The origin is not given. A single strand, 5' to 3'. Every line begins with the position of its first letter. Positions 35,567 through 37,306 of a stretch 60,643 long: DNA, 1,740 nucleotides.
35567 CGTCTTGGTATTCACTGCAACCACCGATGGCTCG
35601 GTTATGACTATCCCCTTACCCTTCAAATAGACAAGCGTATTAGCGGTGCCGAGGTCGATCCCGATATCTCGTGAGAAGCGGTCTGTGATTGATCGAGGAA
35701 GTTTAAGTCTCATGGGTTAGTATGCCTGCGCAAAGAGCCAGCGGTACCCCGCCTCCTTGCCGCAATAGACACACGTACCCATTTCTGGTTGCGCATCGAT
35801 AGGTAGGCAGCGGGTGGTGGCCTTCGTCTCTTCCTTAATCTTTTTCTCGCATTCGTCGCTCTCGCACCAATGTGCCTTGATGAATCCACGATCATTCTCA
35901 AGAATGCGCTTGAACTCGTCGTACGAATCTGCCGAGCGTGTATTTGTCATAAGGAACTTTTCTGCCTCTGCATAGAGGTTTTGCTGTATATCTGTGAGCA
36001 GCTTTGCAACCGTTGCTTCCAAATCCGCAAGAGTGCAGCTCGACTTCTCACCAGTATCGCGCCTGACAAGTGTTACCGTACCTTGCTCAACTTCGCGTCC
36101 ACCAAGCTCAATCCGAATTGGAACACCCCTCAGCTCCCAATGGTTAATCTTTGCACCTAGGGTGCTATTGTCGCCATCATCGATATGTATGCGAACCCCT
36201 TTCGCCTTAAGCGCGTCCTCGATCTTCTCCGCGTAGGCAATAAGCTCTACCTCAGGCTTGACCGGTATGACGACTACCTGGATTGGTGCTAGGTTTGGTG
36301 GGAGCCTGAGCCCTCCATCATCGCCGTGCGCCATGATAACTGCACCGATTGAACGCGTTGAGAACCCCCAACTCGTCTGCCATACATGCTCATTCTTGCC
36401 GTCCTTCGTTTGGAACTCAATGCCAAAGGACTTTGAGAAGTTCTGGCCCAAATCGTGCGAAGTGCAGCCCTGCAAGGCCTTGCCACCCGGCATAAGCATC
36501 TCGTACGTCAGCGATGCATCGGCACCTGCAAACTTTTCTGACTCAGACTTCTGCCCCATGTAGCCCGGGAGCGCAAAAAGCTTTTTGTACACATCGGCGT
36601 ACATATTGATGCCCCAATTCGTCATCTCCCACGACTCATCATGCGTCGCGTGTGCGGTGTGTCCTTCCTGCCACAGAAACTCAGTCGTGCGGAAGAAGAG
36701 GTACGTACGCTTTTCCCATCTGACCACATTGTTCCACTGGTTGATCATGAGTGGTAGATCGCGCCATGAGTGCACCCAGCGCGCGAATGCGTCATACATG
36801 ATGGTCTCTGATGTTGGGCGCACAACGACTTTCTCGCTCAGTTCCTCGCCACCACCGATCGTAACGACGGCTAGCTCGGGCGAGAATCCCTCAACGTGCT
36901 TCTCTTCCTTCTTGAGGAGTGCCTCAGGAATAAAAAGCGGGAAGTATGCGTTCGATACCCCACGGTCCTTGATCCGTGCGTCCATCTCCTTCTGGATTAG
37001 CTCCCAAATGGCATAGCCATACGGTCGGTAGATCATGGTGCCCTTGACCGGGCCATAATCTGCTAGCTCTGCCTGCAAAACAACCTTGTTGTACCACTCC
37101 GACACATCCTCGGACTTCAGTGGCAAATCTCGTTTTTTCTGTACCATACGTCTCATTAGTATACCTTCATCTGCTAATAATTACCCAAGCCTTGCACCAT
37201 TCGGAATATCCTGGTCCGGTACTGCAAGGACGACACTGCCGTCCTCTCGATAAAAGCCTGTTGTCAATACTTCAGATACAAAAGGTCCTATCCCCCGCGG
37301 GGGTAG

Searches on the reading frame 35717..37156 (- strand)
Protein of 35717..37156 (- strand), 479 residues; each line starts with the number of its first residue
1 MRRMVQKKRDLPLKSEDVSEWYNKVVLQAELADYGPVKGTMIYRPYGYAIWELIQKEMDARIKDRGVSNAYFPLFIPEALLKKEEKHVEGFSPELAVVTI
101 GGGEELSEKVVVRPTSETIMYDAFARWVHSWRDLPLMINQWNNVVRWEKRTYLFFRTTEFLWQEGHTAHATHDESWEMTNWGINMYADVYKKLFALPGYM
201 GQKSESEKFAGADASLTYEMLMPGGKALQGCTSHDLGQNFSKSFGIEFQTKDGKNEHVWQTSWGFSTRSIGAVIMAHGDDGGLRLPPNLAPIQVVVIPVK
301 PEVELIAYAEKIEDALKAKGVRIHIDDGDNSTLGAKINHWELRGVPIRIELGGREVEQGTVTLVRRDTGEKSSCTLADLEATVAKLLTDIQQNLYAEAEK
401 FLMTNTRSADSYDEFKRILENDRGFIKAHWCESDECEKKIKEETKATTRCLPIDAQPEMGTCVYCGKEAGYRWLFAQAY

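Call 9: search_protein_families(library=pfam, proteins=[window:35717-37156:-], max_evalue=0.01)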
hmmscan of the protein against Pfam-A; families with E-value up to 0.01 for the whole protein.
window:35717-37156:- (479 aa): 3 families
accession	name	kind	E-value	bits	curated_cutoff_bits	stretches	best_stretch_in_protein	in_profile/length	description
PF03129.25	HGTP_anticodon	-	5.2e-25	87.9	21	1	293-385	1-93/94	Anticodon binding domain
PF09180.16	ProRS-C_1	-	1.7e-23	83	31.5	1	412-479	1-71/71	Prolyl-tRNA synthetase, C-terminal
PF00587.30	tRNA-synt_2b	-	5.4e-20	72.6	29.3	1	105-274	6-176/179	tRNA synthetase class II core domain (G, H, P, S and T)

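Call 10: find_related_loci(query=window:35717-37156:-, collection=genome_contigs, flank=4000)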
Query window:35717-37156:- (479 aa) in genome_contigs; peptide patterns used: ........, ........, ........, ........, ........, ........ (x = any residue, [..] = any of these).
71 stretches matched a pattern; 64 encode a relative of the query (tblastn E <= 1e-3); 64 distinct loci.
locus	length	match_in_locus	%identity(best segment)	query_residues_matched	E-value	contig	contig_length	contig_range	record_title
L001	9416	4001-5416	71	8-479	0e+0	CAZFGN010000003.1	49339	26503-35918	MAG TPA_asm: uncultured Candidatus Saccharibacteria bacterium isolate binchicken_co95_64 genome assembly, contig: NODE_1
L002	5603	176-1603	70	4-479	0e+0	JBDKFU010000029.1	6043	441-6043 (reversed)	MAG: Candidatus Parcubacteria bacterium isolate farmington_2019_sw_WHONDRS-S19S_0053_B_bin.127 scaffold_1865010, whole g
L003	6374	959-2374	71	8-479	0e+0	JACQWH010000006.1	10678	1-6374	MAG: Candidatus Uhrbacteria bacterium isolate NC_groundwater_1484_Ag_S-0.65um_49_37 S_p65_S5_coassembly_k141_505732, who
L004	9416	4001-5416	71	8-479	0e+0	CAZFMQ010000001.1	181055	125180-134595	MAG TPA_asm: uncultured Candidatus Saccharibacteria bacterium isolate SRP193661_co2_75 genome assembly, contig: NODE_37_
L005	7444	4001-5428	70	4-479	0e+0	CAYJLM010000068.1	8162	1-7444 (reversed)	MAG TPA_asm: uncultured Gammaproteobacteria bacterium isolate ERP124720_co1_154 genome assembly, contig: NODE_9937_lengt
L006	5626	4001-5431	68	3-479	0e+0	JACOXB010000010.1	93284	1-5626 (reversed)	MAG: Candidatus Colwellbacteria bacterium isolate NC_groundwater_142_Ag_S-0.1um_47_15 S4_GD2017_2_S1_scaffold_888, whole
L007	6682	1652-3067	69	8-479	0e+0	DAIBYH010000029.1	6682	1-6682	MAG TPA_asm: Candidatus Parcubacteria bacterium isolate clean5438 NODE_29_length_6682_cov_3.374868, whole genome shotgun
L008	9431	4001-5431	66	4-479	0e+0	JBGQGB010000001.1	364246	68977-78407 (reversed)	MAG: Candidatus Doudnabacteria bacterium isolate OBJ2_061818_090_38 k141_512501_length_364246_cov_22.5027, whole genome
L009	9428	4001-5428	63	4-479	0e+0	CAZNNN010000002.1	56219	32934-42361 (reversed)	MAG TPA_asm: uncultured Candidatus Saccharibacteria bacterium isolate binchicken_co387_497 genome assembly, contig: NODE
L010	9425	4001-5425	63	9-479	0e+0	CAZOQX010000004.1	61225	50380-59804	MAG TPA_asm: uncultured Candidatus Saccharibacteria bacterium isolate SRP200132_co1_772 genome assembly, contig: NODE_70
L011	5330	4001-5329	67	4-446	0e+0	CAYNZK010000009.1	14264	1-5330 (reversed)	MAG TPA_asm: uncultured Candidatus Saccharibacteria bacterium isolate ERP125453_co1_532 genome assembly, contig: NODE_45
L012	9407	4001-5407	65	11-479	0e+0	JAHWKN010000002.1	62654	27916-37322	MAG: Candidatus Parcubacteria bacterium isolate 0813_bin18 NODE_2_length_62654_cov_5.847762, whole genome shotgun sequen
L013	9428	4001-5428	68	4-479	0e+0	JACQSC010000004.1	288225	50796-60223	MAG: Candidatus Uhrbacteria bacterium isolate NC_groundwater_1375_Ag_S-0.2um_48_664 S_p2_S4_coassembly_k141_1025807, who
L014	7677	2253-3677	57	4-479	0e+0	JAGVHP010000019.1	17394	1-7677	MAG: Candidatus Shapirobacteria bacterium isolate DeMMO2_35 c_000000045061, whole genome shotgun sequence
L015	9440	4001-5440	55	1-479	0e+0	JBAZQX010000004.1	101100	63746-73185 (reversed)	MAG: Candidatus Doudnabacteria bacterium isolate SO_2017_SWC_9 scaffold_239_c1_LP-4_2017, whole genome shotgun sequence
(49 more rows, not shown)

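Call 15: find_related_loci(query=window:35717-37156:-, collection=metagenome_contigs, flank=3000)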
Query window:35717-37156:- (479 aa) in metagenome_contigs; peptide patterns used: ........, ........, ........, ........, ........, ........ (x = any residue, [..] = any of these).
115 stretches matched a pattern; 87 encode a relative of the query (tblastn E <= 1e-3); the best 80 are kept; 80 distinct loci.
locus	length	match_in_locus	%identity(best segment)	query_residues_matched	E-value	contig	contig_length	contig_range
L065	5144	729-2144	71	8-479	0e+0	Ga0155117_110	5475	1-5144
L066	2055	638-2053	71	8-479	0e+0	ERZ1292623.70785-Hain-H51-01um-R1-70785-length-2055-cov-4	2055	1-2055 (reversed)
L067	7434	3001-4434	69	2-479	0e+0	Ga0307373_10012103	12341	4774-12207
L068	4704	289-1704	69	8-479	0e+0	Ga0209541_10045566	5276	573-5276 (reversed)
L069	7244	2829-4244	69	8-479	0e+0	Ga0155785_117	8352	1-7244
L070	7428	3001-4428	68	4-479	0e+0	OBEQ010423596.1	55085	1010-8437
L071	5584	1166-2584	69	7-479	0e+0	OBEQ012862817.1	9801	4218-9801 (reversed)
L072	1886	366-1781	70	8-479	0e+0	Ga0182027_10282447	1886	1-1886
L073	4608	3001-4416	70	8-479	0e+0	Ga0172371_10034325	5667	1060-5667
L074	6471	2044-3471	68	4-479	0e+0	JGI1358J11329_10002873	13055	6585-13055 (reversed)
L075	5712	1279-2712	69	2-479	0e+0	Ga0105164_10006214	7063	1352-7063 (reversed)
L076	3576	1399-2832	69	2-479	0e+0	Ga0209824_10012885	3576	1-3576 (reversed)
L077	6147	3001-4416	69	8-479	0e+0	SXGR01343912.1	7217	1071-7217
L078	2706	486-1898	67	9-479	0e+0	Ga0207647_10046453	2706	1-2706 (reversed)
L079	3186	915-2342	63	4-479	0e+0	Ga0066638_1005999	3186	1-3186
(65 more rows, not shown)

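Call 55: find_homologous_proteins(query=L078:474-1898:+, max_evalue=1e-100)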
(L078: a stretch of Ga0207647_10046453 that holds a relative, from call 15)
Query L078:474-1898:+ (475 aa): 7990 proteins with E <= 1e-100 among 8000 candidates; the best 120 are listed.
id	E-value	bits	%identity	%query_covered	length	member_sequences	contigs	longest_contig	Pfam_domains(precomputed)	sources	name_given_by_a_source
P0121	0.0e+0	1102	100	100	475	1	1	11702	PF03129.26,PF00587.31,PF09180.17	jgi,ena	-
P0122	9.7e-276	933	84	100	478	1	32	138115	PF03129.26,PF00587.31,PF09180.17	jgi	jgi:prolyl-tRNA synthetase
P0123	3.2e-268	908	82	100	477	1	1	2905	PF03129.26,PF00587.31,PF09180.17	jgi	jgi:prolyl-tRNA synthetase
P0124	3.6e-233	793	70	100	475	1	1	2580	PF03129.26,PF00587.31,PF09180.17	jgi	jgi:prolyl-tRNA synthetase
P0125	1.4e-229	781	70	100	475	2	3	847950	PF03129.26,PF00587.31,PF09180.17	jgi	jgi:prolyl-tRNA synthetase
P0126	5.3e-228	776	69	100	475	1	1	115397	PF03129.26,PF00587.31,PF09180.17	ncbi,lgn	-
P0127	5.6e-228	775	68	100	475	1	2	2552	PF03129.26,PF00587.31,PF09180.17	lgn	-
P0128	5.9e-228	775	68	100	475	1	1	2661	PF03129.26,PF00587.31,PF09180.17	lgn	-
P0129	8.2e-227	772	68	100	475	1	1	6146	PF03129.26,PF00587.31,PF09180.17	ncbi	-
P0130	1.2e-225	768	68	100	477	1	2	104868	PF03129.26,PF00587.31,PF09180.17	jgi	jgi:prolyl-tRNA synthetase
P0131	1.7e-224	764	67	99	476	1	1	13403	PF03129.26,PF00587.31,PF09180.17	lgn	-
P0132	1.7e-224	764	68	100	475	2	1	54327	PF03129.26,PF00587.31,PF09180.17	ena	-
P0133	8.5e-224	762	66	100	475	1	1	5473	PF03129.26,PF00587.31,PF09180.17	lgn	-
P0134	3.7e-223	760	66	100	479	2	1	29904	PF03129.26,PF00587.31,PF09180.17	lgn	-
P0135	4.2e-223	759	67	100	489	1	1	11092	PF03129.26,PF00587.31,PF09180.17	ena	-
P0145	1.7e-220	751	67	99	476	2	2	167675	PF03129.26,PF00587.31,PF09180.17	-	-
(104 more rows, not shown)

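Call 56: find_encoding_contigs(protein=P0122, flank=1500, max_places=6)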
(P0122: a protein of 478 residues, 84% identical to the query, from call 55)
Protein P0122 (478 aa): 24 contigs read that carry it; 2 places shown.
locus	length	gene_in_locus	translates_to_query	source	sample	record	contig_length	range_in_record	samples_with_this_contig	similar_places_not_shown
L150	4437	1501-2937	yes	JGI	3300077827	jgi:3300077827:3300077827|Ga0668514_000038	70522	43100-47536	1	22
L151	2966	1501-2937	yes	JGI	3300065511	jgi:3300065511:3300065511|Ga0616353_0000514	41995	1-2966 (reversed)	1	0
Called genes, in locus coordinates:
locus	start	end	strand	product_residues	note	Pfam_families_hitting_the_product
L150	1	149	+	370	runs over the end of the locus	PF02163:Peptidase_M50, PF04495:GRASP55_65 (faint), PF13180:PDZ_2, PF17820:PDZ_6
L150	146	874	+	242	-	PF02517:Rce1-like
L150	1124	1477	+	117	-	PF01588:tRNA_bind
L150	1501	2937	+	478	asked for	PF00587:tRNA-synt_2b, PF03129:HGTP_anticodon, PF09180:ProRS-C_1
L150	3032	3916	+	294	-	-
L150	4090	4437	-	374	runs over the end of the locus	PF01546:Peptidase_M20, PF07687:M20_dimer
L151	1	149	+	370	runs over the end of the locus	PF02163:Peptidase_M50, PF04495:GRASP55_65 (faint), PF13180:PDZ_2, PF17820:PDZ_6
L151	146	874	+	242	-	PF02517:Rce1-like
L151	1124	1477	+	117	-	PF01588:tRNA_bind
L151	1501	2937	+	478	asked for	PF00587:tRNA-synt_2b, PF03129:HGTP_anticodon, PF09180:ProRS-C_1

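Call 57: find_encoding_contigs(protein=P0123, flank=1500, max_places=3)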
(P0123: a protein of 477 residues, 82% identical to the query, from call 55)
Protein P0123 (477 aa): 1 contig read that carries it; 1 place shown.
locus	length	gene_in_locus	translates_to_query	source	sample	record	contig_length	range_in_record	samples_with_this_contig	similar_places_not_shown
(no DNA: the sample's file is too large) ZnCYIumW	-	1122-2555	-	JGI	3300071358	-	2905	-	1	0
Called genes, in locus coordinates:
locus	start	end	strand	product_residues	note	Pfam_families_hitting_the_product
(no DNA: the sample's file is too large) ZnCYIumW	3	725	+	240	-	?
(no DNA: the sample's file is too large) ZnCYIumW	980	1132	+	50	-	-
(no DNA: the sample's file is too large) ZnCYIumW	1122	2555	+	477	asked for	PF00587:tRNA-synt_2b, PF03129:HGTP_anticodon, PF09180:ProRS-C_1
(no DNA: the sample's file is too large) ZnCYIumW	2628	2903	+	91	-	?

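Call 58: find_encoding_contigs(protein=P0124, flank=1500, max_places=3)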
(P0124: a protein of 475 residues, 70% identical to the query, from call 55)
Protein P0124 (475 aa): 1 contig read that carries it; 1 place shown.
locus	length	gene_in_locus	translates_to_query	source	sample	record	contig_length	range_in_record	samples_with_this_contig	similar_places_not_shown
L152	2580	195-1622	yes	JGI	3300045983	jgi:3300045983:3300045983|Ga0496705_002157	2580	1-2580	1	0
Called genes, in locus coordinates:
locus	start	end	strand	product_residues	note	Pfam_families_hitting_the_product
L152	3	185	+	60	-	?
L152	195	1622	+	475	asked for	PF00587:tRNA-synt_2b, PF03129:HGTP_anticodon, PF09180:ProRS-C_1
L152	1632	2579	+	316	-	?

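Call 59: find_encoding_contigs(protein=P0125, flank=1500, max_places=3)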
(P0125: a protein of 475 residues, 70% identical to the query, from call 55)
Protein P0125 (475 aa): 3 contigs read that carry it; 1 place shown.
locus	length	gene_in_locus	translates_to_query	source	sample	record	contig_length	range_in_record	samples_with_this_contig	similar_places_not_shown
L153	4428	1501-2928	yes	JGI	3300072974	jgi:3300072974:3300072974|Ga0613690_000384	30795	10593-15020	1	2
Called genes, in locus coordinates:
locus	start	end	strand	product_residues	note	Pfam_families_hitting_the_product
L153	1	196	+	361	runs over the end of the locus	PF02163:Peptidase_M50, PF13180:PDZ_2, PF14685:PDZ_Tricorn (faint), PF17820:PDZ_6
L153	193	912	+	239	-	PF02517:Rce1-like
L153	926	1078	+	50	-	-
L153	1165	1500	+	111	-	PF01588:tRNA_bind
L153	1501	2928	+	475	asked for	PF00587:tRNA-synt_2b, PF03129:HGTP_anticodon, PF09180:ProRS-C_1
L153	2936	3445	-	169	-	PF00857:Isochorismatase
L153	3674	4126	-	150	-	PF04964:Flp_Fap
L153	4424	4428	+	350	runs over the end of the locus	PF06723:MreB_Mbl, PF00022:Actin (weak), PF00012:HSP70, PF14450:FtsA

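Call 78: search_protein_families(library=ncbifam, proteins=[window:35717-37147:-], max_evalue=0.00001)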
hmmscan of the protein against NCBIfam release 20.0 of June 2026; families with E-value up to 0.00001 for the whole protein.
window:35717-37147:- (476 aa): 9 families
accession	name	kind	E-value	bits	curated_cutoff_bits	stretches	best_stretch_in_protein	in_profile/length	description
TIGR00408.1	proS_fam_I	equivalog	2.5e-168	560.9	437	1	11-476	4-475/475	proline--tRNA ligase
NF006625.0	PRK09194.1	equivalog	1.9e-31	109.6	558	1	232-380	410-558/559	proline--tRNA ligase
NF008979.1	PRK12325.1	exception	5.2e-31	108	550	2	233-377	288-433/437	proline--tRNA ligase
TIGR00409.1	proS_fam_II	equivalog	4.2e-25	88.7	306.7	1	232-381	416-566/568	proline--tRNA ligase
TIGR00418.1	thrS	equivalog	1.3e-21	77.2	383.65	1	239-378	424-559/565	threonine--tRNA ligase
NF003068.0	PRK03991.1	equivalog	6.4e-19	67.7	484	1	238-386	442-594/613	threonine--tRNA ligase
NF011500.0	PRK14938.1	equivalog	4.5e-13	48.9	362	1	281-381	267-364/387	Ser-tRNA(Thr) hydrolase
NF003211.1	PRK04173.1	equivalog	7.4e-13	48.1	312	1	94-378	150-452/454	glycine--tRNA ligase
TIGR00389.1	glyS_dimeric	equivalog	5.7e-11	41.7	243.3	1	280-382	463-563/565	glycine--tRNA ligase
